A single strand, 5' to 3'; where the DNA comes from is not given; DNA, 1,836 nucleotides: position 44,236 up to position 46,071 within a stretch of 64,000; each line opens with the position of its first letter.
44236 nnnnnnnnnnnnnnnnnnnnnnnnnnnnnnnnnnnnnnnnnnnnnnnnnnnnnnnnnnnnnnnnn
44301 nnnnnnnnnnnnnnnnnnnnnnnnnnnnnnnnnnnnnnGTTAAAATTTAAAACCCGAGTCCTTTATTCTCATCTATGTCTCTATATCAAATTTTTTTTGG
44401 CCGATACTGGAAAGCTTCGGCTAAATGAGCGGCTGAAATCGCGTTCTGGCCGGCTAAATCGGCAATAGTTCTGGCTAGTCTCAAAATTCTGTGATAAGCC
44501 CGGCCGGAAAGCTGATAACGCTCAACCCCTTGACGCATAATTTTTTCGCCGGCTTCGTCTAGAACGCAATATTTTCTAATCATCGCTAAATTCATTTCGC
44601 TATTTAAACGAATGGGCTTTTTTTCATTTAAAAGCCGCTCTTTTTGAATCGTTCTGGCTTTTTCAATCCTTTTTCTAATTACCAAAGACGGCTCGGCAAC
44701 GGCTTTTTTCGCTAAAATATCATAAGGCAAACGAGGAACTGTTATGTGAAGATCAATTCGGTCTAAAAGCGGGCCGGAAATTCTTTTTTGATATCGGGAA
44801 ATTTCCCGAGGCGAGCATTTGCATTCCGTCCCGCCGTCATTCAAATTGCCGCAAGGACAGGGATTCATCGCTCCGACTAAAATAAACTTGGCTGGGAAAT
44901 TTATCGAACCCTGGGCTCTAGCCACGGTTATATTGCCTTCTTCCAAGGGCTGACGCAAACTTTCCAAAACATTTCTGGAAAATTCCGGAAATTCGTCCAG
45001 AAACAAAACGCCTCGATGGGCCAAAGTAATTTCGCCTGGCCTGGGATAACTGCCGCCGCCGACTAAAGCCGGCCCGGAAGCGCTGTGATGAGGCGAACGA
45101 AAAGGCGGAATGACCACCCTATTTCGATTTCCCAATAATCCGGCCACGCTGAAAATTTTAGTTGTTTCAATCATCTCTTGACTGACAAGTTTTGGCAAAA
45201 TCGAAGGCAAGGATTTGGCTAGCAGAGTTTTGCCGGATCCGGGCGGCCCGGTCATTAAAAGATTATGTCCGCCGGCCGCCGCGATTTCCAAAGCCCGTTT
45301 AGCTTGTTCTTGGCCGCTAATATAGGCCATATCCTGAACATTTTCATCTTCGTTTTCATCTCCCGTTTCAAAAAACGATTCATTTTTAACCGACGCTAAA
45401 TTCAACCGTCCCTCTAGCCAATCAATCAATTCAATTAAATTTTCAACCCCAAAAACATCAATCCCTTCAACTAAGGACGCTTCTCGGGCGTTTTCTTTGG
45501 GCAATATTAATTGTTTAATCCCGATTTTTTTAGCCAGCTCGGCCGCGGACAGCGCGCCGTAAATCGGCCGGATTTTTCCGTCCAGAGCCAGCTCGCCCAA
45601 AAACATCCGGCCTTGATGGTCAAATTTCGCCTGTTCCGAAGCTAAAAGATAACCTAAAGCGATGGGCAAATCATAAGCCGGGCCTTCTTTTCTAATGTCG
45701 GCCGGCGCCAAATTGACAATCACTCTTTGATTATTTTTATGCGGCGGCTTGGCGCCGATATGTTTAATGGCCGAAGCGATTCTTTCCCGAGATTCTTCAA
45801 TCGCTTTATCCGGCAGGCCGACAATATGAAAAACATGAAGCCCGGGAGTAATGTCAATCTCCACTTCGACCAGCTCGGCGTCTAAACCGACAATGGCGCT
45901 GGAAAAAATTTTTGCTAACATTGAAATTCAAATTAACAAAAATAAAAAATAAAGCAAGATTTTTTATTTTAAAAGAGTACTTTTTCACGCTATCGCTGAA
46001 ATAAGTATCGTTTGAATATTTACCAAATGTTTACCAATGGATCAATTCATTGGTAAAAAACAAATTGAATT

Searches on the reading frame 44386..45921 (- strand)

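Call 23: search_protein_families(library=pfam, proteins=[window:44386-45921:-], max_evalue=0.001)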
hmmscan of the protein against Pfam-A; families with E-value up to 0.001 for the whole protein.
window:44386-45921:- (511 aa): 9 families
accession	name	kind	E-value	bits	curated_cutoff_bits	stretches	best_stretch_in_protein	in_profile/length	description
PF01078.27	Mg_chelatase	-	8.1e-95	316.5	20.3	1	197-400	1-204/207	Magnesium chelatase, subunit ChlI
PF13541.12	ChlI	-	2.7e-40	137.5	27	1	20-144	1-121/121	Subunit ChlI of Mg-chelatase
PF13335.12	Mg_chelatase_C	-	1.2e-30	106.3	26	1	410-507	2-94/94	Magnesium chelatase, subunit ChlI C-terminal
PF07728.20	AAA_5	-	1.7e-10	41.4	22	1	220-361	1-129/139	AAA domain (dynein-related subfamily)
PF00493.29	MCM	-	3.6e-07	30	23.3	1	294-392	113-201/224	MCM P-loop domain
PF05362.19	Lon_C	-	4.4e-07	30.1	21.1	1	16-148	41-176/205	Lon protease (S16) C-terminal proteolytic domain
PF00158.32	Sigma54_activat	-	8.5e-06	26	20.2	0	292-342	83-133/168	Sigma-54 interaction domain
PF05496.18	RuvB_N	-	0.0006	20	27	0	203-238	11-53/159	Holliday junction DNA helicase RuvB P-loop domain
PF07724.20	AAA_2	-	0.00085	19.8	27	0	220-267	5-56/166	AAA domain (Cdc48 subfamily)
